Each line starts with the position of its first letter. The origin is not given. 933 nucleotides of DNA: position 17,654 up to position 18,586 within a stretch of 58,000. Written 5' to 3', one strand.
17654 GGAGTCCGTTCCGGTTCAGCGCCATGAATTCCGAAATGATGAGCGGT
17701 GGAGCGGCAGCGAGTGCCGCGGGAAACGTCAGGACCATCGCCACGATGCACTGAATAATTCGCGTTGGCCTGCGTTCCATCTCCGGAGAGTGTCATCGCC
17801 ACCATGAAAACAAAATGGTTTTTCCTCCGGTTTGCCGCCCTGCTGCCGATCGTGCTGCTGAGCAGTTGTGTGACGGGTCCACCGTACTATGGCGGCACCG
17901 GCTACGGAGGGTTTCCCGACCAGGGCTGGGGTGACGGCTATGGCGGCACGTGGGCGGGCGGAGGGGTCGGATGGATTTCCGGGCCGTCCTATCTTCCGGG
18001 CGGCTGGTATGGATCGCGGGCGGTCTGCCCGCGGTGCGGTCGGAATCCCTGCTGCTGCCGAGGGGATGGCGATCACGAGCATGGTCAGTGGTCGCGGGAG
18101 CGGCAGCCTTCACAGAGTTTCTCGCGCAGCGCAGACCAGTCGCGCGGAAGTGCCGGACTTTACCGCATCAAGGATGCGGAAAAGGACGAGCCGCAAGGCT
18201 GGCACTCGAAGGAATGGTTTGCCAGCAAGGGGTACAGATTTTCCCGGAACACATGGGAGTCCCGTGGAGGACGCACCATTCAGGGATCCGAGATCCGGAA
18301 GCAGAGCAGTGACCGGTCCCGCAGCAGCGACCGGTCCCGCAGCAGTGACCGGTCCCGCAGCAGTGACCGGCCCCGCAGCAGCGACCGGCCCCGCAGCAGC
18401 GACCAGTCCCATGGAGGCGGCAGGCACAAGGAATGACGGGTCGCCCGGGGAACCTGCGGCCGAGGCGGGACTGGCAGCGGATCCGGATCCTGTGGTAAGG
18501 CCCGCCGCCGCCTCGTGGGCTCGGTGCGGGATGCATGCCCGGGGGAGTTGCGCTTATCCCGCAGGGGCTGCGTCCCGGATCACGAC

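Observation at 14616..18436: CotH-family (atypical kinase-like) secreted protein divergently paired with a Ser/Arg tandem-repeat lipoprotein: candidate envelope kinase-substrate module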

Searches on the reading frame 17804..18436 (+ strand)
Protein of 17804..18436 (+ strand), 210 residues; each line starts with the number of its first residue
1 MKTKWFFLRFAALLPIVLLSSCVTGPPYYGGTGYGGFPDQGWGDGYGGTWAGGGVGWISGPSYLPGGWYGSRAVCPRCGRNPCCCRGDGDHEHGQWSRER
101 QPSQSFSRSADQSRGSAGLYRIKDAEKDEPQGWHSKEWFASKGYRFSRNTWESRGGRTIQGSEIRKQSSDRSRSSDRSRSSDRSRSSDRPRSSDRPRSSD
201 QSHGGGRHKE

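Call 3: search_protein_families(library=pfam, proteins=[window:17804-18436:+], max_evalue=0.01)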
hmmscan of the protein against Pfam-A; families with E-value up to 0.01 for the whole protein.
window:17804-18436:+ (210 aa): 0 families

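Call 14: find_homologous_proteins(query=window:17804-18433:+, max_evalue=0.001)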
Query window:17804-18433:+ (210 aa): 7 proteins with E <= 0.001 among 8000 candidates.
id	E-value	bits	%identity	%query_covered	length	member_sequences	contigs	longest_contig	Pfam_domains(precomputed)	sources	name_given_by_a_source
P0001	4.0e-88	313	73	84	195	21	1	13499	-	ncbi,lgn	-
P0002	4.3e-85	303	73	84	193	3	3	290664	-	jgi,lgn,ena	-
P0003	1.5e-36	144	40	84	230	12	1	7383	-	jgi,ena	-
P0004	9.5e-36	142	43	79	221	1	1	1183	-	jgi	-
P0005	2.2e-35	141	49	49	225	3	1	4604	-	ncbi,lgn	-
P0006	7.0e-35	139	46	79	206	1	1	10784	-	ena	-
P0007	9.1e-35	139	41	84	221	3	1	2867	-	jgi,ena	-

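Call 17: find_encoding_contigs(protein=P0002, flank=6000, max_places=3)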
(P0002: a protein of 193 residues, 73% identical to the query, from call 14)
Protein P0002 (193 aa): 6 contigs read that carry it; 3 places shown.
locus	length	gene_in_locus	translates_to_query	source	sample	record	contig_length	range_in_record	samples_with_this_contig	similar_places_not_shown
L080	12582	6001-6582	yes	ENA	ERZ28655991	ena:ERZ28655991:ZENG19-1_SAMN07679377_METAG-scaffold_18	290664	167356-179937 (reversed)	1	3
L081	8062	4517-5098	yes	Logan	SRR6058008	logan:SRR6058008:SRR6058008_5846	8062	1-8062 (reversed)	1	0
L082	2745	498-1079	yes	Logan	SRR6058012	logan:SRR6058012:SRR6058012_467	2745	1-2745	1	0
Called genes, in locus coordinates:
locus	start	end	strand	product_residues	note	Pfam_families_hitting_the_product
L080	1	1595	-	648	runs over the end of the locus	PF00009:GTP_EFTU, PF01926:MMR_HSR1 (weak), PF25461:Beta-barrel_SelB, PF09107:WHD_3rd_SelB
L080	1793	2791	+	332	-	PF13411:MerR_1, PF02607:B12-binding_2, PF02310:B12-binding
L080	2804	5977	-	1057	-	PF00932:LTD, PF13287:Fn3_assoc, PF13290:CHB_HEX_C_1, PF08757:CotH, PF00932:LTD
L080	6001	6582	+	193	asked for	-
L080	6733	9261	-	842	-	PF02861:Clp_N, PF13191:AAA_16 (weak), PF23569:NBD_SMAX1, PF00004:AAA, PF17871:AAA_lid_9, PF07724:AAA_2, PF07728:AAA_5, PF10431:ClpB_D2-small, +8 more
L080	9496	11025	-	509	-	PF00590:TP_methylase, PF02602:HEM4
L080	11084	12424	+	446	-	PF00438:S-AdoMet_synt_N, PF02772:S-AdoMet_synt_M, PF02773:S-AdoMet_synt_C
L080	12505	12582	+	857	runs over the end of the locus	PF07635:PSCyt1, PF07583:PSCyt2, PF07587:PSD1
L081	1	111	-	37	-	?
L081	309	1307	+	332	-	PF13411:MerR_1, PF02607:B12-binding_2, PF02310:B12-binding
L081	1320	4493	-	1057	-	PF00932:LTD, PF13287:Fn3_assoc, PF13290:CHB_HEX_C_1, PF08757:CotH, PF00932:LTD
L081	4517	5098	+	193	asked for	-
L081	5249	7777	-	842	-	PF02861:Clp_N, PF13191:AAA_16 (weak), PF23569:NBD_SMAX1, PF00004:AAA, PF17871:AAA_lid_9, PF07724:AAA_2, PF07728:AAA_5, PF10431:ClpB_D2-small, +8 more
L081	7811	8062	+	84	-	?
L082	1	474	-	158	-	?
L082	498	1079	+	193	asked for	-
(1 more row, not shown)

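Call 18: find_encoding_contigs(protein=P0006, flank=6000, max_places=3)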
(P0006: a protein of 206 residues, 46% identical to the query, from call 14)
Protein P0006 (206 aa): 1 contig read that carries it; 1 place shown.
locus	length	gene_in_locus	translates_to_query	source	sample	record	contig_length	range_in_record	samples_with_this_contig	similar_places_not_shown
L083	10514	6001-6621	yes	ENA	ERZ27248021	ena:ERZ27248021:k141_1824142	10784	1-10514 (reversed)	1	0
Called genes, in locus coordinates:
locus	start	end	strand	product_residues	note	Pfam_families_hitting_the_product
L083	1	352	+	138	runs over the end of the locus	PF01152:Bac_globin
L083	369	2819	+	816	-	PF00270:DEAD, PF22527:DEXQc_Suv3 (weak), PF00271:Helicase_C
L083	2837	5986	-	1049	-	PF00932:LTD (weak), PF13287:Fn3_assoc, PF13290:CHB_HEX_C_1, PF08757:CotH, PF00932:LTD (weak)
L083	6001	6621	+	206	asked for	-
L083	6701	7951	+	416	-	PF00364:Biotin_lipoyl, PF02817:E3_binding, PF00198:2-oxoacid_dh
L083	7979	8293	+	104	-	PF02575:YbaB_DNA_bd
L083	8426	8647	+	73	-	-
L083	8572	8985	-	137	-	PF01850:PIN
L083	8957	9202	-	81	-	-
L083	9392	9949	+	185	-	-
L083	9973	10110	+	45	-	PF02575:YbaB_DNA_bd (weak)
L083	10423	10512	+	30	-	?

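Call 19: find_encoding_contigs(protein=P0003, flank=6000, max_places=3)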
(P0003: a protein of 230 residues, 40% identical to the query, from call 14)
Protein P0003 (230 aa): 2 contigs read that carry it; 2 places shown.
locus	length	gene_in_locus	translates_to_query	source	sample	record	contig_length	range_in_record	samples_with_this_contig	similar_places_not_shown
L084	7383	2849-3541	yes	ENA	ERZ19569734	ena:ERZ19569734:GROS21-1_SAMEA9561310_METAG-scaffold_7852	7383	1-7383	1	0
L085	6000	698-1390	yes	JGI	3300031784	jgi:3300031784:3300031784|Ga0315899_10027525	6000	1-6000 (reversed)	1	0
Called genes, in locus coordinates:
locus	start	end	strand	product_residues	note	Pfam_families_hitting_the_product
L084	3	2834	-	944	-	?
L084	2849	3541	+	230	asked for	-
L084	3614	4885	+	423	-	PF00364:Biotin_lipoyl, PF02817:E3_binding, PF00198:2-oxoacid_dh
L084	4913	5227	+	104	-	PF02575:YbaB_DNA_bd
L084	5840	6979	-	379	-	PF13784:Fic_N, PF02661:Fic, PF21248:SoFic-like_C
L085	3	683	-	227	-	?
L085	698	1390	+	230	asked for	-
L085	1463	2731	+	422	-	PF00364:Biotin_lipoyl, PF02817:E3_binding, PF00198:2-oxoacid_dh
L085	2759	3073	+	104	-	PF02575:YbaB_DNA_bd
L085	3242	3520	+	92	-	-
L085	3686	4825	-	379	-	PF13784:Fic_N, PF02661:Fic, PF21248:SoFic-like_C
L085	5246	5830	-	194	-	-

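Call 47: predict_structure(alignment_id=A2)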
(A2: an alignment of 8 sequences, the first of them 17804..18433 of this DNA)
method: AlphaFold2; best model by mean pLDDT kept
length: 210 residues; sequences in the alignment: 8
mean_pLDDT: 45.3   pTM: 0.18
mean pLDDT of the five models: 45.3, 44.4, 42.7, 41.2, 38.9
residues with pLDDT >= 90: 0; 70-90: 1; 50-70: 61; < 50: 148
segments of 3 or more residues with pLDDT < 50: 27-73, 86-121, 123-127, 149-158, 166-210
pLDDT, mean of each block of 10 residues (from residue 1): 58 62 49 41 36 32 38 51 47 37 36 39 50 64 57 43 49 37 41 43 41
secondary structure, 60 per line:
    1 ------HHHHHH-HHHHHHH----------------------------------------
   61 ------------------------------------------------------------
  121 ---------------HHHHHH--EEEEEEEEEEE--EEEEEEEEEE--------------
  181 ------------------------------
elements in order: H7-12 H14-20 H136-141 E144-154 E157-166
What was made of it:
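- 17870..18022 (+): Gly/Tyr/Trp-rich low-complexity region. Predicted disordered (call 47).
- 18161..18301 (+): Conserved block of about 47 aa (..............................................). The only predicted secondary structure lies here (helix 136-141, hairpin 144-166, pLDDT about 57-64, call 47).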

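Call 49: search_protein_representatives(alignment_id=A2)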
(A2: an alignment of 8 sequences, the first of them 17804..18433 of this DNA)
Query: 8 sequences, 207 profile positions. Proteins with E-value up to 0.001 (for the whole library): 45; up to 1e-10: 17; up to 1e-30: 2. The best 45 are listed.
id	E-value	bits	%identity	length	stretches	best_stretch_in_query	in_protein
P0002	1.3e-88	312.6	-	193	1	4-185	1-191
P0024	1.6e-43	165.3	-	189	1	4-192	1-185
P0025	4.2e-19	85.6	-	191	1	4-182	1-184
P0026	2.8e-17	79.7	-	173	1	5-140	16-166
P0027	4.1e-17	79.1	-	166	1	10-148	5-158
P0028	1.1e-15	74.4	-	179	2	71-151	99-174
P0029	1.5e-14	70.7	-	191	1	10-173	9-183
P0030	3.7e-14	69.4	-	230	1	9-201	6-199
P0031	1.1e-13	67.9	-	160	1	15-142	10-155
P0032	2.3e-13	66.9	-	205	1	10-204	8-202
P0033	2.5e-12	63.5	-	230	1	24-204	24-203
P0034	6.6e-12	62.1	-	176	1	12-171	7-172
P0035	8.7e-12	61.7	-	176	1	14-164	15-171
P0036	9.1e-12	61.6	-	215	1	5-199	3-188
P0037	1.3e-11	61.1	-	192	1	13-177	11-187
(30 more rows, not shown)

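Call 55: find_encoding_contigs(protein=P0024, flank=6000, max_places=2)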
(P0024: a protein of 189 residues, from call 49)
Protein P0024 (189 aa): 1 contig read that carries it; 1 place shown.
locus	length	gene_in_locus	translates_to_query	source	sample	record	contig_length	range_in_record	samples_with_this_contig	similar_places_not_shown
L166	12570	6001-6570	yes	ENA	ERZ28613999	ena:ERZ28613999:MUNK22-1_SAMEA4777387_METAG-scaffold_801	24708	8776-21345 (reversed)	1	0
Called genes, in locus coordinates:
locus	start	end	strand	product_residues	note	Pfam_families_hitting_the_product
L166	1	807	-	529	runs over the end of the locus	PF00342:PGI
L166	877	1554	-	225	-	-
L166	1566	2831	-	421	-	PF22660:RS_preATP-grasp-like, PF02222:ATP-grasp, PF21244:PurT_C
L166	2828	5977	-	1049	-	PF00932:LTD (weak), PF13287:Fn3_assoc, PF13290:CHB_HEX_C_1, PF08757:CotH, PF00932:LTD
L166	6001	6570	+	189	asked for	-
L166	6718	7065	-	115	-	PF01245:Ribosomal_L19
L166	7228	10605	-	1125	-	PF00069:Pkinase, PF07714:PK_Tyr_Ser-Thr, PF03781:FGE-sulfatase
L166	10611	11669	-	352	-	-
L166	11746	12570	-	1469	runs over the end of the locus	PF13472:Lipase_GDSL_2, PF23500:DUF7133, PF13646:HEAT_2 (weak), PF00754:F5_F8_type_C, PF22633:F5_F8_type_C_2, PF00127:Copper-bind, PF13473:Cupredoxin_1 (faint)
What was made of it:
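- Checked: The orthologs' precomputed Pfam order is LTD, Fn3_assoc, CHB_HEX_C_1, CotH, LTD (calls 17, 18, 55).
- Both flanks have been rearranged in each of three sub-clades while the pair survived (calls 17-19, 55).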

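Call 56: find_encoding_contigs(protein=P0025, flank=6000, max_places=2)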
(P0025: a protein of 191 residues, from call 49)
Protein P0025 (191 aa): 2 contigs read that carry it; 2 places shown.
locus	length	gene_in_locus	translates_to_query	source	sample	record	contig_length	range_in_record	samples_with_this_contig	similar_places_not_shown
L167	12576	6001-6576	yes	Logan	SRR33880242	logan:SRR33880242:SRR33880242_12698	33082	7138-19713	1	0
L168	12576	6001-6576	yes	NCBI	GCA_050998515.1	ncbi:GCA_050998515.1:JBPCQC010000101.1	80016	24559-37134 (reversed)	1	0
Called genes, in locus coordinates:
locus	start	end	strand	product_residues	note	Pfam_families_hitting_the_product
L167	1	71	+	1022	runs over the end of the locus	PF00873:ACR_tran, PF02355:SecD_SecF_C (faint)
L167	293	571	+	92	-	PF01402:RHH_1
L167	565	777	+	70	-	-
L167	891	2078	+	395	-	PF01408:GFO_IDH_MocA, PF02894:GFO_IDH_MocA_C, PF22725:GFO_IDH_MocA_C3 (weak)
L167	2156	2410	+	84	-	-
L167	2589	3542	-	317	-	-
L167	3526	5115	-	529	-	PF01676:Metalloenzyme, PF06415:iPGM_N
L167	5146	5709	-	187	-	PF00117:GATase, PF07722:Peptidase_C26 (weak)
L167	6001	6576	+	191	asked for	-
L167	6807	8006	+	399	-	PF04055:Radical_SAM, PF12544:LAM_C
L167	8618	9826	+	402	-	PF17785:PUA_3, PF10672:Methyltrans_SAM, PF05175:MTS (weak), PF06325:PrmA (weak), PF03602:Cons_hypoth95 (weak), PF09445:Methyltransf_15 (faint), PF13649:Methyltransf_25 (weak), PF13847:Methyltransf_31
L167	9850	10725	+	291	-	PF00005:ABC_tran, PF13304:AAA_21 (weak)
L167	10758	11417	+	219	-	-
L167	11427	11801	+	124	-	-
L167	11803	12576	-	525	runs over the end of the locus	PF00171:Aldedh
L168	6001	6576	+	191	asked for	-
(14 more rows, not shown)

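Call 57: find_encoding_contigs(protein=P0030, flank=6000, max_places=1)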
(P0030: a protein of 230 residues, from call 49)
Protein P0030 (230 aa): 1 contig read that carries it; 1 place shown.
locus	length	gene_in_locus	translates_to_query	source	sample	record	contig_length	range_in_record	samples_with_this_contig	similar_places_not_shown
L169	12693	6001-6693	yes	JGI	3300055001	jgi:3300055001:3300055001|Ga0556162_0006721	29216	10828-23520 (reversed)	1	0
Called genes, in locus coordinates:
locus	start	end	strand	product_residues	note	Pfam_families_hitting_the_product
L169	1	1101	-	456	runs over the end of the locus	PF07394:DUF1501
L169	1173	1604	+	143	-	-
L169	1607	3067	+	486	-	-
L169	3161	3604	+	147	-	-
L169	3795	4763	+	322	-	PF14622:Ribonucleas_3_3, PF00636:Ribonuclease_3, PF00035:dsrm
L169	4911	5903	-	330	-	PF01075:Glyco_transf_9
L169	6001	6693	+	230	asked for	-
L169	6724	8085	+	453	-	PF05448:AXE1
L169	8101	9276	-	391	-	PF21135:DRL_cat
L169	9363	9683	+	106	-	-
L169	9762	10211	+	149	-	-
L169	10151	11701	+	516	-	-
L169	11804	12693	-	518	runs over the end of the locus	PF01408:GFO_IDH_MocA, PF22725:GFO_IDH_MocA_C3 (faint), PF19051:GFO_IDH_MocA_C2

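Call 58: find_encoding_contigs(protein=P0029, flank=6000, max_places=1)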
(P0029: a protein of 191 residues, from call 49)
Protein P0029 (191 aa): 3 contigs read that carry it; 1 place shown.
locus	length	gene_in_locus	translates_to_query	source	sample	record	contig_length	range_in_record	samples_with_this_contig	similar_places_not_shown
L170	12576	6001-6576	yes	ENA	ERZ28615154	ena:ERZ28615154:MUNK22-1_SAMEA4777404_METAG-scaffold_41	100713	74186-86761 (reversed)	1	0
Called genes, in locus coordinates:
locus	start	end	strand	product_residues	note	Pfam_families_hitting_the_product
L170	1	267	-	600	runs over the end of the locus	-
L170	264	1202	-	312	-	PF00005:ABC_tran, PF02463:SMC_N (faint), PF13304:AAA_21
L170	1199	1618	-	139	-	PF00392:GntR, PF02082:Rrf2 (faint)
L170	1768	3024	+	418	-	PF01966:HD, PF13286:HD_assoc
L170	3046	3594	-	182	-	PF13430:DUF4112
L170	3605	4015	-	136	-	PF02566:OsmC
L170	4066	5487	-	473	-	PF04127:DFP, PF00459:Inositol_P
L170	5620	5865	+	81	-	-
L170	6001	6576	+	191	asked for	-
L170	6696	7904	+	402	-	PF04055:Radical_SAM, PF12544:LAM_C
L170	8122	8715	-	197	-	-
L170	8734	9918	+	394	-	PF04851:ResIII (weak), PF00270:DEAD, PF00271:Helicase_C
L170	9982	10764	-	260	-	-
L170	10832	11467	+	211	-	-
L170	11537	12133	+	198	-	-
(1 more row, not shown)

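Call 59: find_encoding_contigs(protein=P0036, flank=6000, max_places=1)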
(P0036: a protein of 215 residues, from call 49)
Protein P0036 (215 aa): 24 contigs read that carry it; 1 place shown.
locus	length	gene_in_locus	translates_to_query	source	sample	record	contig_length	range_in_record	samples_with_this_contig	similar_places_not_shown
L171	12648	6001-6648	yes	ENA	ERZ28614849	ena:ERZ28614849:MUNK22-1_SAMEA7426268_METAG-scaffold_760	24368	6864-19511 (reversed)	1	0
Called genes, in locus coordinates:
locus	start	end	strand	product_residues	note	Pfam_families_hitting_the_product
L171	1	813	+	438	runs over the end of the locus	PF00364:Biotin_lipoyl, PF25984:BSH_YknX (faint), PF25997:BSH_YhbJ (weak), PF02817:E3_binding, PF00198:2-oxoacid_dh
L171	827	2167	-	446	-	PF12704:MacB_PCD, PF02687:FtsX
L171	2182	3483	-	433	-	PF12704:MacB_PCD, PF02687:FtsX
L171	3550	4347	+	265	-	PF01026:TatD_DNase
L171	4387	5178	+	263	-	PF22435:MRM3-like_sub_bind, PF08032:SpoU_sub_bind (weak), PF00588:SpoU_methylase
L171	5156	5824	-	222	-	PF04337:DUF480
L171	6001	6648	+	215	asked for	-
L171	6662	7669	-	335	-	-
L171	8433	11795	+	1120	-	PF03781:FGE-sulfatase, PF13895:Ig_2 (faint), PF00047:ig (faint), PF07686:V-set (faint), PF07679:I-set (weak), PF13927:Ig_3, PF07679:I-set (weak), PF05345:He_PIG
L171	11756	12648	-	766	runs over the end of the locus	PF13567:DUF4131, PF03772:Competence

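Call 60: find_encoding_contigs(protein=P0027, flank=6000, max_places=1)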
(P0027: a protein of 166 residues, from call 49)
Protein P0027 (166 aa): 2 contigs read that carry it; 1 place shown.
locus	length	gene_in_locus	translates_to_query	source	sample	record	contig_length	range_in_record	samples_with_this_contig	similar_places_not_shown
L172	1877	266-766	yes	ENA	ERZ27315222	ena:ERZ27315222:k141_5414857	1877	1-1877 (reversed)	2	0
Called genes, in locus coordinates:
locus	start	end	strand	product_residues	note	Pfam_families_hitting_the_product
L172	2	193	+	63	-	?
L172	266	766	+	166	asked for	-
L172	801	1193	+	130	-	PF01230:HIT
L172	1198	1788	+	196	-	-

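Call 64: search_protein_families(library=ncbifam, proteins=[window:17804-18436:+, P0030, P0036], max_evalue=0.1)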
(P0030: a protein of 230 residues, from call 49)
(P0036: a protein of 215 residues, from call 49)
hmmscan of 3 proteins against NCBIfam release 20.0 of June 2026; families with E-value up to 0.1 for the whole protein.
window:17804-18436:+ (210 aa): 0 families

P0030 (230 aa): 0 families

P0036 (215 aa): 0 families

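Call 65: search_protein_families(library=pfam, alignment_id=A4, max_evalue=0.1)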
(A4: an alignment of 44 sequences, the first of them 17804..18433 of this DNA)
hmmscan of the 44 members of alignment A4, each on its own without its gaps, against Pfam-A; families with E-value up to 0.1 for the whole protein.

A. member 1, window:17804-18433:+ (210 aa): 0 families

B. families by the number of members that match (of 44 scanned): 5 families
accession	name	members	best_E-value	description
PF10500.14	SR-25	1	0.0015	Nuclear RNA-splicing-associated protein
PF07172.16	GRP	1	0.0058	Glycine rich protein family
PF17069.10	RSRP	1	0.018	Arginine/Serine-Rich protein 1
PF07886.16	BA14K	1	0.061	BA14K-like protein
PF24120.1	SsdA_C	1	0.088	Single-strand DNA deaminase toxin A, C-terminal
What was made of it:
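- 17804..18436 (+): Lipoprotein, 210 aa, of an undescribed family. No Pfam or NCBIfam match (calls 3, 64, 65).
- On CotG-like CotH substrate: Indirectly, none of 44 family members matched a spore-coat Pfam family at E <= 0.1 (call 65).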

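Call 79: find_related_loci(query=P0036, collection=genome_contigs, flank=5000)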
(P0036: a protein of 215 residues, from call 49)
Query P0036 (215 aa) in genome_contigs; peptide patterns used: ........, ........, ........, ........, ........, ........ (x = any residue, [..] = any of these).
600 stretches matched a pattern (row limit reached: there are more); 1 encode a relative of the query (tblastn E <= 1e-3); 1 distinct loci.
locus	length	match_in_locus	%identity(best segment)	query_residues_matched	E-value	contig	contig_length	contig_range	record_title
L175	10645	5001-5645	100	1-215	2e-137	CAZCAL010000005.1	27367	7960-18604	MAG TPA_asm: uncultured Verrucomicrobiaceae bacterium isolate binchicken_co326_175 genome assembly, contig: NODE_790_len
